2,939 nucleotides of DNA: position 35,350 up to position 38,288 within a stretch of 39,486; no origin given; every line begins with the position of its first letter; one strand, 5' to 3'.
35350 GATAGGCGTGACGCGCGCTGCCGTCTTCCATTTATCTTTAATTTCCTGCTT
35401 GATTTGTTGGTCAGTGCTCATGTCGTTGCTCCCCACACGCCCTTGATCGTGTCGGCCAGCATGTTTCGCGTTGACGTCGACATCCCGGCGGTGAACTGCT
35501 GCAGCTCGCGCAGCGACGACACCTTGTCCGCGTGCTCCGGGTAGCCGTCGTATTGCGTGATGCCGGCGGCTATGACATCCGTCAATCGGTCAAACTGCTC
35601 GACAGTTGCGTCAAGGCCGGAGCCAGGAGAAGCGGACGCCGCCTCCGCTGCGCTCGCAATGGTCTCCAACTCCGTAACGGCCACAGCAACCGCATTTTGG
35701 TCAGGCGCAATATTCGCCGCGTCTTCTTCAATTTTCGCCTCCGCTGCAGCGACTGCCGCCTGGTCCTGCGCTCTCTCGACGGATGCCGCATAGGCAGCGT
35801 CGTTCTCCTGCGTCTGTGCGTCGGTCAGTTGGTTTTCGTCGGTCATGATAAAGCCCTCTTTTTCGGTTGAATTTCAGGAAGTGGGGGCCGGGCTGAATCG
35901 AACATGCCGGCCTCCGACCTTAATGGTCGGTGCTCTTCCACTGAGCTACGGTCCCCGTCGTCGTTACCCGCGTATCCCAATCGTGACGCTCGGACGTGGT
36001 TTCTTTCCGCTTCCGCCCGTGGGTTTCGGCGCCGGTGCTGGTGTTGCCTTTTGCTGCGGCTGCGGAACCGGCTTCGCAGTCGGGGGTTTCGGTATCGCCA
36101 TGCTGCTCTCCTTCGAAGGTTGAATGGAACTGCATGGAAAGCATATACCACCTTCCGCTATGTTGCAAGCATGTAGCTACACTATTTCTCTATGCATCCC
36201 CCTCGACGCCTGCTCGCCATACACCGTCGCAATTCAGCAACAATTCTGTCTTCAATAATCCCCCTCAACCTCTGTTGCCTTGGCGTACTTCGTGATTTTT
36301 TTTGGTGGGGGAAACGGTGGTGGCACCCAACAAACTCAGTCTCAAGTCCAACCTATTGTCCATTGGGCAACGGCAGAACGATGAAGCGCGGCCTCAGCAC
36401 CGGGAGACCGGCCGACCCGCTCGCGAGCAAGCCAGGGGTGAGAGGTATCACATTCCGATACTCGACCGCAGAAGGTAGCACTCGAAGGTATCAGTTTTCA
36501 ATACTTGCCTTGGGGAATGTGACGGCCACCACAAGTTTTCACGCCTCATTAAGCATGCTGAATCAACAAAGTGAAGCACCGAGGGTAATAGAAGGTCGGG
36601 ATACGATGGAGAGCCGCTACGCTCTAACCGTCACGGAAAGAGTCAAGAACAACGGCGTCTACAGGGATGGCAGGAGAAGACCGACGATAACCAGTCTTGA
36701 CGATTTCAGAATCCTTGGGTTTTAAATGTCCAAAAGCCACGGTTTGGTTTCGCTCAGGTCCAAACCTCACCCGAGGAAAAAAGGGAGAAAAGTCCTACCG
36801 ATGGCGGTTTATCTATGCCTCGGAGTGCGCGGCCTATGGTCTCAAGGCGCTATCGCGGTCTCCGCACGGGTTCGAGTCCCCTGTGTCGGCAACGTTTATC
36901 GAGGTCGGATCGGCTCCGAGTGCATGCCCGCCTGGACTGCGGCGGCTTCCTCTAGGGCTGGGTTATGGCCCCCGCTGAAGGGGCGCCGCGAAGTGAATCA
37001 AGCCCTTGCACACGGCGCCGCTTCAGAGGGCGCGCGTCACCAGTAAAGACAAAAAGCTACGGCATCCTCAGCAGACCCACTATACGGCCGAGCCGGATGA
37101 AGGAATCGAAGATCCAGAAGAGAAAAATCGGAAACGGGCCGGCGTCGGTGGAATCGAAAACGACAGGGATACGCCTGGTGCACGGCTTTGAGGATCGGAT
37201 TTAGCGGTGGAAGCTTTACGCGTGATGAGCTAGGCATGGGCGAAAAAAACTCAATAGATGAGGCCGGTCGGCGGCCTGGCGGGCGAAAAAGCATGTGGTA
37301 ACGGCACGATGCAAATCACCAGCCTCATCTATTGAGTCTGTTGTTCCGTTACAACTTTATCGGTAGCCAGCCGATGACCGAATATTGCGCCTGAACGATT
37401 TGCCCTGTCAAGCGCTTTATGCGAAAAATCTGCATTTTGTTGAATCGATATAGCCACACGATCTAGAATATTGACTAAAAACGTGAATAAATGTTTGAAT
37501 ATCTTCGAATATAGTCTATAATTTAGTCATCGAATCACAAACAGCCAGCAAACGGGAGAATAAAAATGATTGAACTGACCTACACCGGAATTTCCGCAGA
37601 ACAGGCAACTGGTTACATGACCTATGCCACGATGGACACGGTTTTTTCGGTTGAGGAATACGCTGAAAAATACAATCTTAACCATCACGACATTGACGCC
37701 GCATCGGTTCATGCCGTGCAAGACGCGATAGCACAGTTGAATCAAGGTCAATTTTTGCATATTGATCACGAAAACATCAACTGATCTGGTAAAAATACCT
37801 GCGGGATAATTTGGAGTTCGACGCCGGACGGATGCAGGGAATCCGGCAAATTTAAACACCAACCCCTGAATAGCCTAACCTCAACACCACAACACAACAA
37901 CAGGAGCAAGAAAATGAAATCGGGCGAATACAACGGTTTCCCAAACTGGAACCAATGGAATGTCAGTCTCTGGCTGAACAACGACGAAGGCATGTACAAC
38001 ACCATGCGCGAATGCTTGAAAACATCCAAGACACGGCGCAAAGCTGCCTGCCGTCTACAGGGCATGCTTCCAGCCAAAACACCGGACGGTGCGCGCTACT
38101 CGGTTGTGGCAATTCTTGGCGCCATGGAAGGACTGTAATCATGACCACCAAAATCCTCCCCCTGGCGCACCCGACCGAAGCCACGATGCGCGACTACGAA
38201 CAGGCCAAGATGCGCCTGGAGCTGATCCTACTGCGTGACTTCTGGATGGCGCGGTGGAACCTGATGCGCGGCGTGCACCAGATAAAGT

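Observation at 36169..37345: About 1.2 kb of gene-free, helix-rich sequence between the divergent promoters: candidate large structured RNA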

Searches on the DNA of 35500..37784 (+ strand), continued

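Call 96: search_with_rna_model(model_id=R1, sources=[window, L008, L011, L012, L017, L022, L060, L065, L071, L083, L082, L101, L103, L104, L105, L106, L107, L110, L113, L114, L115, L116, L117, L119, L122, L125, L126, L127, L128, L129, L130, L131, L133, L134, L135, L138, L139, L141, L143, L144, L150, L155, L156, L158, L159, L162, L164, L165, L168, L171, L172, L174, L175, L180, L185, L188, L195, L200, L201, L202, L203, L206, L207, L217, L220, L221, L160, L163, L166, L167, L177, L153, L121, L149, L140, L136, L137, L112, L118, L120], max_evalue=0.001, make_alignment=true)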
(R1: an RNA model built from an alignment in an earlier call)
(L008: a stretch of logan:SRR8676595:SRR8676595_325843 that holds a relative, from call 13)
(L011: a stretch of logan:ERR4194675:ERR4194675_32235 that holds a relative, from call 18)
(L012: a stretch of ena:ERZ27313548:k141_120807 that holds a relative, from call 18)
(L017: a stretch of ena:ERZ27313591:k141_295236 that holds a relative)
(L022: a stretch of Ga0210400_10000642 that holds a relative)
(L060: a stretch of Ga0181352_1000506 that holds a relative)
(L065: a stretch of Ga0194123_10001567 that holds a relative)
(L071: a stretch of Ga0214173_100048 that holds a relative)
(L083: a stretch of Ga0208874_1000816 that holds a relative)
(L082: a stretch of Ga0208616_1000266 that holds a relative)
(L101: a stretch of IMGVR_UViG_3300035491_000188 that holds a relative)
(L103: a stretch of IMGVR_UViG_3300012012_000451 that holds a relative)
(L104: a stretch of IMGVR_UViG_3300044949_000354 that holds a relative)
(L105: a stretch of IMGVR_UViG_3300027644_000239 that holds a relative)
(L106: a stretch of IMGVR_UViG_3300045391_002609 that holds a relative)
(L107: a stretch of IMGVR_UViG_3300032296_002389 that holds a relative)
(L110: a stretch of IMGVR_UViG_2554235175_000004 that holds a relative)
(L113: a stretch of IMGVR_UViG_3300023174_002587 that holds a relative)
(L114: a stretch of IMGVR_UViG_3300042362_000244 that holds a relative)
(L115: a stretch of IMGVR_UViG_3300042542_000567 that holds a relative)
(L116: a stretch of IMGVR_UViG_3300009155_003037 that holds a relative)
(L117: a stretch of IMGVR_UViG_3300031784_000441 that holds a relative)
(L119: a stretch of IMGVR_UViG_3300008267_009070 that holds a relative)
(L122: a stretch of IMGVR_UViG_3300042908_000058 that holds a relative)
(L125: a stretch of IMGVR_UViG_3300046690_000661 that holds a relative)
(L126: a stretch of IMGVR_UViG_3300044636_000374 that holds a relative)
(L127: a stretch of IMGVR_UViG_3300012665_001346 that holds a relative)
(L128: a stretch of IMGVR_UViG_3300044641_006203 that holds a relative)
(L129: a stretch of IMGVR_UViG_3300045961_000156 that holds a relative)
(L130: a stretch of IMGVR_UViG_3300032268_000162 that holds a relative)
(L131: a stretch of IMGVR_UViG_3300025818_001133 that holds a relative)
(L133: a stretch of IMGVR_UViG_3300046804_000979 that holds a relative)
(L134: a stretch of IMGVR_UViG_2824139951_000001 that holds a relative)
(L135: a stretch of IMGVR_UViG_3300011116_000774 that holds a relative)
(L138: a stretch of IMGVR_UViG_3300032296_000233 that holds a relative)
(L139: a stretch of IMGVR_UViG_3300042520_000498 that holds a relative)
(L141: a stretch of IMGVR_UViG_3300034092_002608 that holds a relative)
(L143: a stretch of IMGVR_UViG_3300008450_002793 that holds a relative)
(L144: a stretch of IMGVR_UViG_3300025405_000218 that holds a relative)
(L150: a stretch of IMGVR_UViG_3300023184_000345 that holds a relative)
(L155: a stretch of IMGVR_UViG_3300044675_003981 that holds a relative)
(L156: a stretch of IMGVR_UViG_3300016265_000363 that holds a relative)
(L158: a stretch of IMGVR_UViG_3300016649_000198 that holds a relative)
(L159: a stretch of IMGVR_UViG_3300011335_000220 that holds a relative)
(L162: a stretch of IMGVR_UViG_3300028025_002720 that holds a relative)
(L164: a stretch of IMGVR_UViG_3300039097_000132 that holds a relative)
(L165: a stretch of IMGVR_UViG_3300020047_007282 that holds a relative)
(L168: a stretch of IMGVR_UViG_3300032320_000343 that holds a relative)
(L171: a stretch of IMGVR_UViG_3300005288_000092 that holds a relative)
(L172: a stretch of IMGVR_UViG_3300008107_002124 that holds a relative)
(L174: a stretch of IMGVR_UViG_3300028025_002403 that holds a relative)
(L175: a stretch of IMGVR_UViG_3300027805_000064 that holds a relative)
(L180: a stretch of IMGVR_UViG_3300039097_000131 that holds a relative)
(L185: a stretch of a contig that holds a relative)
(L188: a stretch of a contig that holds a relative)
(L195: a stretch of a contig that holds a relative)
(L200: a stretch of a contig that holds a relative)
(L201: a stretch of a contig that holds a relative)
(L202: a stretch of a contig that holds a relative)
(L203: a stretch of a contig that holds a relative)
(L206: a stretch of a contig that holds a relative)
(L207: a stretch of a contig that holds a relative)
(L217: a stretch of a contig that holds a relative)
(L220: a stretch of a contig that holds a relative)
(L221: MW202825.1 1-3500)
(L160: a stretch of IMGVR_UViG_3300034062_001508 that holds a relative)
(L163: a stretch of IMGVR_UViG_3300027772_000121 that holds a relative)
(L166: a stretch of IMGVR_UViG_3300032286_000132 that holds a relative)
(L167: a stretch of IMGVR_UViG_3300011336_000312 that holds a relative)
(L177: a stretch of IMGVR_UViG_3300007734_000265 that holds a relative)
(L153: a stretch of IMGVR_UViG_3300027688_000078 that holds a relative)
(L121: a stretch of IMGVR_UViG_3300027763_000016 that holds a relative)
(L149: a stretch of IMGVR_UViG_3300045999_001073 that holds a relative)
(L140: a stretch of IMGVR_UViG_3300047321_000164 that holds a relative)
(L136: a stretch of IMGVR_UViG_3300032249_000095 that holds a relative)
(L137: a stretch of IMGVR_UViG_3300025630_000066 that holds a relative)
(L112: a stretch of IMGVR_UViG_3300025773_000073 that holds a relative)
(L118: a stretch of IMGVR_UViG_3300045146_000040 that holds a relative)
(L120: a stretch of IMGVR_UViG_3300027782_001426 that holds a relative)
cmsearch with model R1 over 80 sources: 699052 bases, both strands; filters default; matches with E-value up to 0.001: 80.
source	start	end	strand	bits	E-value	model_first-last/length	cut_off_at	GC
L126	60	248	-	159.3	4e-58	1-204/204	no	0.57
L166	2133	2323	+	143.6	3.2e-52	1-204/204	no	0.49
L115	6215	6406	-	143.4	3.7e-52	1-204/204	no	0.49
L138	2380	2599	-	142.9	5.9e-52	1-204/204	no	0.61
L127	850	1040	+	142.5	8.4e-52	1-204/204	no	0.49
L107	843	1034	+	141.9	1.3e-51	1-204/204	no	0.49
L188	1384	1586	+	141.5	1.9e-51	1-204/204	no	0.53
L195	6620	6810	-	141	3.1e-51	1-204/204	no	0.48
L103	10811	11005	-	140.4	5.2e-51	1-204/204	no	0.55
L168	6548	6738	+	140.3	5.2e-51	1-204/204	no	0.48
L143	5639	5834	-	140.1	6.7e-51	1-204/204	no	0.54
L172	3140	3335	-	140.1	6.7e-51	1-204/204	no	0.54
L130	1641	1830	-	139.6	1e-50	1-204/204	no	0.48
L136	1523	1711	+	138.6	2.3e-50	1-204/204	no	0.49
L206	1125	1316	+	137.8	4.6e-50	1-204/204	no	0.46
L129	179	373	+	137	9.7e-50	1-204/204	no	0.49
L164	7844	8035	-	136.6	1.3e-49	1-204/204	no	0.49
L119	1031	1226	-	136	2.3e-49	1-204/204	no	0.56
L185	682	872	+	135.7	2.7e-49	1-204/204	no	0.51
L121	2336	2529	-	135.2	4.3e-49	1-204/204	no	0.49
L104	1988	2198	+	135.2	4.5e-49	1-204/204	no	0.6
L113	4432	4620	-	134.9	5.8e-49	1-204/204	no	0.48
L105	7319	7512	-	134.7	6.9e-49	1-204/204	no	0.48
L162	845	1035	+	134.5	7.8e-49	1-204/204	no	0.51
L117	12298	12488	-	134.5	7.9e-49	1-204/204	no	0.51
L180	4770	4960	-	134.1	1.1e-48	1-204/204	no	0.5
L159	983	1173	+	133.9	1.4e-48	1-204/204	no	0.5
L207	6412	6608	+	133.6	1.8e-48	1-204/204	no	0.55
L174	476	670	-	133.5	1.9e-48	1-204/204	no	0.48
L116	2514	2711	+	133.4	2.1e-48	1-204/204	no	0.5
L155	5079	5269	-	133.3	2.3e-48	1-204/204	no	0.51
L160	10628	10818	-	133.3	2.3e-48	1-204/204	no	0.51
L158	1397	1595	+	132.8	3.6e-48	1-204/204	no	0.55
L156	4262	4453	-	130.8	1.9e-47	1-204/204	no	0.46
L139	575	765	+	128.4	1.5e-46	1-204/204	no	0.49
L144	201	393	-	125.8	1.4e-45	1-204/204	no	0.49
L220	1446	1639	-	125.6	1.7e-45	1-204/204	no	0.53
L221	34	221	-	124.2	6e-45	1-204/204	no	0.51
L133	728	927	-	123.9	7.5e-45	1-204/204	no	0.55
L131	4893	5105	-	121.9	4.2e-44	1-204/204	no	0.51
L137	983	1195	+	121.9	4.2e-44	1-204/204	no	0.51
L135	4730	4963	+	117.6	1.7e-42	1-204/204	no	0.53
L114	4018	4218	+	117.1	2.6e-42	1-204/204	no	0.54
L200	333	559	+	116.6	3.9e-42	1-204/204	no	0.59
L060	3352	3550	-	115.6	9.8e-42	1-204/204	no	0.54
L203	3097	3296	+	114.7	2.2e-41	1-204/204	no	0.54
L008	1410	1629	+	113.4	6.7e-41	1-204/204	no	0.6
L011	796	1014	+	112.4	1.5e-40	1-204/204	no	0.61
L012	1003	1221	+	112.4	1.5e-40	1-204/204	no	0.61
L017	650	870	-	112.3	1.7e-40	1-204/204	no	0.6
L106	9109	9326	-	110.8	6.2e-40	1-204/204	no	0.6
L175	110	297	+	108.5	4.4e-39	33-204/204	no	0.54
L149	759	980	-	108.1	6.3e-39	1-204/204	no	0.48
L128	2515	2736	-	107.1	1.4e-38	1-204/204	no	0.47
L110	9091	9314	-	107.1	1.5e-38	1-204/204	no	0.54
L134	3100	3322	+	103.7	2.7e-37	1-204/204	no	0.58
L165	4561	4747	+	103.6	3.1e-37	1-204/204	no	0.49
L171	2906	3135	-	93.6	1.6e-33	1-204/204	no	0.54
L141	1107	1325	-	90.9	1.6e-32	1-204/204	no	0.52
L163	5391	5610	+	90.7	2e-32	1-204/204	no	0.52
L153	8544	8763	-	90.7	2e-32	1-204/204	no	0.52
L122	5866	6085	-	90.7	2e-32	1-204/204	no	0.52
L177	3827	4045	-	90.6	2.1e-32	1-204/204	no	0.52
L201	10192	10409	+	90.3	2.8e-32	1-204/204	no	0.56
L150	11461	11678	+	89.6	5.1e-32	1-204/204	no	0.52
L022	1652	1876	-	89.5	5.9e-32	1-204/204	no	0.52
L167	8678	8896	+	88.8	1e-31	1-204/204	no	0.52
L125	5581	5808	-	80.4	1.5e-28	1-204/204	no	0.56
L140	1399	1626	-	80.4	1.5e-28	1-204/204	no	0.56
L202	3407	3647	-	77.9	1.2e-27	1-204/204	no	0.57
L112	1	63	+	74.8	1.7e-26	142-204/204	5'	0.46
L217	2983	3150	+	73.1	8.1e-26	1-204/204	no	0.56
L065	7374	7603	-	71.7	2.7e-25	1-204/204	no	0.55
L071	7097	7270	-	62.6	6.5e-22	1-204/204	no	0.45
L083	2625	2797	-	54.8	5.6e-19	1-204/204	no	0.48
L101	4032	4263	-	39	4.5e-13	1-204/204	no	0.63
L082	5966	6141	-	19.5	9.4e-06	1-204/204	no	0.5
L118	5044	5058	-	17.6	4.7e-05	184-198/204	no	0.67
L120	4770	4784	-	17.6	4.7e-05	184-198/204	no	0.67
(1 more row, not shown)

Alignment A8: 80 matches aligned to the model, 350 columns, each read 5' to 3' on its own strand. Consensus structure (alignment columns), stored with it:
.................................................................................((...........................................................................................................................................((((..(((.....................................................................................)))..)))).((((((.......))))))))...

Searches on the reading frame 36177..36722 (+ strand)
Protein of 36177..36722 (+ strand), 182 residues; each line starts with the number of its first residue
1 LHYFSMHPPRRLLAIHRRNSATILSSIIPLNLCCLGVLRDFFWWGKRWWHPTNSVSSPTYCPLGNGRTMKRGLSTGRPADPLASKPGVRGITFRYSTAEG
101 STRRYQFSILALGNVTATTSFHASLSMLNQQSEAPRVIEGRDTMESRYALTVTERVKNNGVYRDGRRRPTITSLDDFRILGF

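Call 16: find_homologous_proteins(query=window:36192-36722:+, max_evalue=0.01)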
Query window:36192-36722:+ (177 aa): 3 proteins with E <= 0.01 among 91 candidates.
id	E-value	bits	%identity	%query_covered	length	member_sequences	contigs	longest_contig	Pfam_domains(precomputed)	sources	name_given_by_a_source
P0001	3.6e-66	240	100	64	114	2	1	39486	-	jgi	jgi:hypothetical protein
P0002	1.2e-65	239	66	90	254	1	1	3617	-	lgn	-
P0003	2.2e-45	173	83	54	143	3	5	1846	-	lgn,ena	-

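Call 17: search_protein_families(library=pfam, proteins=[window:36192-36722:+], max_evalue=1)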
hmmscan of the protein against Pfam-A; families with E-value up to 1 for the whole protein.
window:36192-36722:+ (177 aa): 0 families

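Call 18: find_encoding_contigs(protein=P0003, flank=10000, max_places=10)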
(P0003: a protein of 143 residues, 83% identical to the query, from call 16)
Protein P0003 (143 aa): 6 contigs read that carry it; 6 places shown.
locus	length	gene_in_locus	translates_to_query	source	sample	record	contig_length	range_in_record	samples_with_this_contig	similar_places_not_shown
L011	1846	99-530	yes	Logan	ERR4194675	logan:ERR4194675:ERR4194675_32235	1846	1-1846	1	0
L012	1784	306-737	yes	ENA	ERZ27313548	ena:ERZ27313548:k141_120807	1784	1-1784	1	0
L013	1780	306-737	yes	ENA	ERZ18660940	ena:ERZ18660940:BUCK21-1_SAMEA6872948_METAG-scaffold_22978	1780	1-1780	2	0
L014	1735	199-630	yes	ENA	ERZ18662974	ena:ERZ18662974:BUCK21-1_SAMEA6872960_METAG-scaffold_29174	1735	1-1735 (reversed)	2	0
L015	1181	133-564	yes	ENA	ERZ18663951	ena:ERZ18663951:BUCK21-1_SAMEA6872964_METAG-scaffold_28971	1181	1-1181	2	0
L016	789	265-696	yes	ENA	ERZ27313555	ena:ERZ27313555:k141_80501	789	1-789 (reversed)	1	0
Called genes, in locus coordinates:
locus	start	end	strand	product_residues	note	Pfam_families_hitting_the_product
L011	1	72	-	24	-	?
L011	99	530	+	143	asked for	-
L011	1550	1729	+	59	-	-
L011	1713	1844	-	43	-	?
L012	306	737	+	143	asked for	-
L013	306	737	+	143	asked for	-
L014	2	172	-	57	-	?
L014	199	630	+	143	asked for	-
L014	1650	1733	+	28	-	?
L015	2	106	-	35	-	?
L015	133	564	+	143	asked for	-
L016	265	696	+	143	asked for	-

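Call 30: search_protein_families(library=phrogs, proteins=[window:36177-36722:+], max_evalue=1)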
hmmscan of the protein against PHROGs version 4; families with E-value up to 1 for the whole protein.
window:36177-36722:+ (182 aa): 0 families

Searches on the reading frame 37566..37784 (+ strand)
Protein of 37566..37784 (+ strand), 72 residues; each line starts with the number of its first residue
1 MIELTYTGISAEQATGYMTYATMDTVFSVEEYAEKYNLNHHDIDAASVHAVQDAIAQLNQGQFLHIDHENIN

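Call 11: find_related_loci(query=window:37566-37784:+, collection=viral_contigs, flank=6000)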
Query window:37566-37784:+ (72 aa) in viral_contigs; peptide patterns used: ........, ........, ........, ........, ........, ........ (x = any residue, [..] = any of these).
9 stretches matched a pattern; 2 encode a relative of the query (tblastn E <= 1e-3); 2 distinct loci.
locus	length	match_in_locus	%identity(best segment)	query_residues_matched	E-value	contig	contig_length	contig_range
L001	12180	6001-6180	29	3-66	1e-4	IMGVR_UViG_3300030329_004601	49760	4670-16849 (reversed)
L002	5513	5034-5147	34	23-59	2e-4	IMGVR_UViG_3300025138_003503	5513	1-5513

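Call 13: find_encoding_contigs(protein=window:37566-37784:+, flank=10000, max_places=10)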
Protein window:37566-37784:+ (72 aa): 4 contigs read that carry it; 4 places shown.
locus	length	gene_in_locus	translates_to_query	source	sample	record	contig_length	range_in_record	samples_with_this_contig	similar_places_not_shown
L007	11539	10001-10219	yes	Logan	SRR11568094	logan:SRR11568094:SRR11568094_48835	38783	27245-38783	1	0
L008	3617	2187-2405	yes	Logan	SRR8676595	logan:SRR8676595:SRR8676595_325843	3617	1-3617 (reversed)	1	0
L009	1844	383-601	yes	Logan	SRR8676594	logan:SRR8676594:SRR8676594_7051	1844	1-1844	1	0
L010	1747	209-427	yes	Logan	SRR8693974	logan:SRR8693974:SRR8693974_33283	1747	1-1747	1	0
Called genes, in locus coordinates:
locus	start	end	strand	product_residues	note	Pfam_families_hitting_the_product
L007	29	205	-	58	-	-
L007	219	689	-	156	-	-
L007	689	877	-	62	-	-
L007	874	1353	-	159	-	-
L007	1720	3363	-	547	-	PF23899:SU10_portal (weak)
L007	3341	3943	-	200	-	-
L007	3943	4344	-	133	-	-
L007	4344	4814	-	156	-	-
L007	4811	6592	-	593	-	-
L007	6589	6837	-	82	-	-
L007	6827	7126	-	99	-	-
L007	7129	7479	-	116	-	-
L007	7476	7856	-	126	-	PF13876:Phage_gp49_66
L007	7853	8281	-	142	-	-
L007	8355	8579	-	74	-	-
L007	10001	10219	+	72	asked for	-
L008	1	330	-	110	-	?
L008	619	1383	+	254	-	-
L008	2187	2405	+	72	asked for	-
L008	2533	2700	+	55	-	-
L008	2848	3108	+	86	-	-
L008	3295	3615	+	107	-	?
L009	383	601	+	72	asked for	-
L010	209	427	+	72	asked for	-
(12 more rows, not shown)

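Call 17: search_protein_families(library=pfam, proteins=[L008:619-1380:+, window:37566-37784:+], max_evalue=1)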
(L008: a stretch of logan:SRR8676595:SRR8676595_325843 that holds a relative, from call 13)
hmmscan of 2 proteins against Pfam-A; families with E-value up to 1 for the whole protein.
L008:619-1380:+ (254 aa): 0 families

window:37566-37784:+ (72 aa): 1 family
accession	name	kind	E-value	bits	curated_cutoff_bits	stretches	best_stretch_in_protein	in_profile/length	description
PF14805.11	THDPS_N_2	-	0.17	12.5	25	1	32-62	10-40/67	Tetrahydrodipicolinate N-succinyltransferase N-terminal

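Call 33: search_protein_families(library=phrogs, proteins=[window:37566-37784:+], max_evalue=0.001)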
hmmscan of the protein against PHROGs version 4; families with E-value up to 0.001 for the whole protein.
window:37566-37784:+ (72 aa): 0 families

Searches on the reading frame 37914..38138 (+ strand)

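Call 33: search_protein_families(library=phrogs, proteins=[window:37914-38138:+], max_evalue=0.001)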
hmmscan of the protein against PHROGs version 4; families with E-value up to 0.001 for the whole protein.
window:37914-38138:+ (74 aa): 1 family
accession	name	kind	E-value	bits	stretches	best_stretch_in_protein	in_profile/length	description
phrog_871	-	unknown function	9e-19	69.1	1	3-70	11-82/140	-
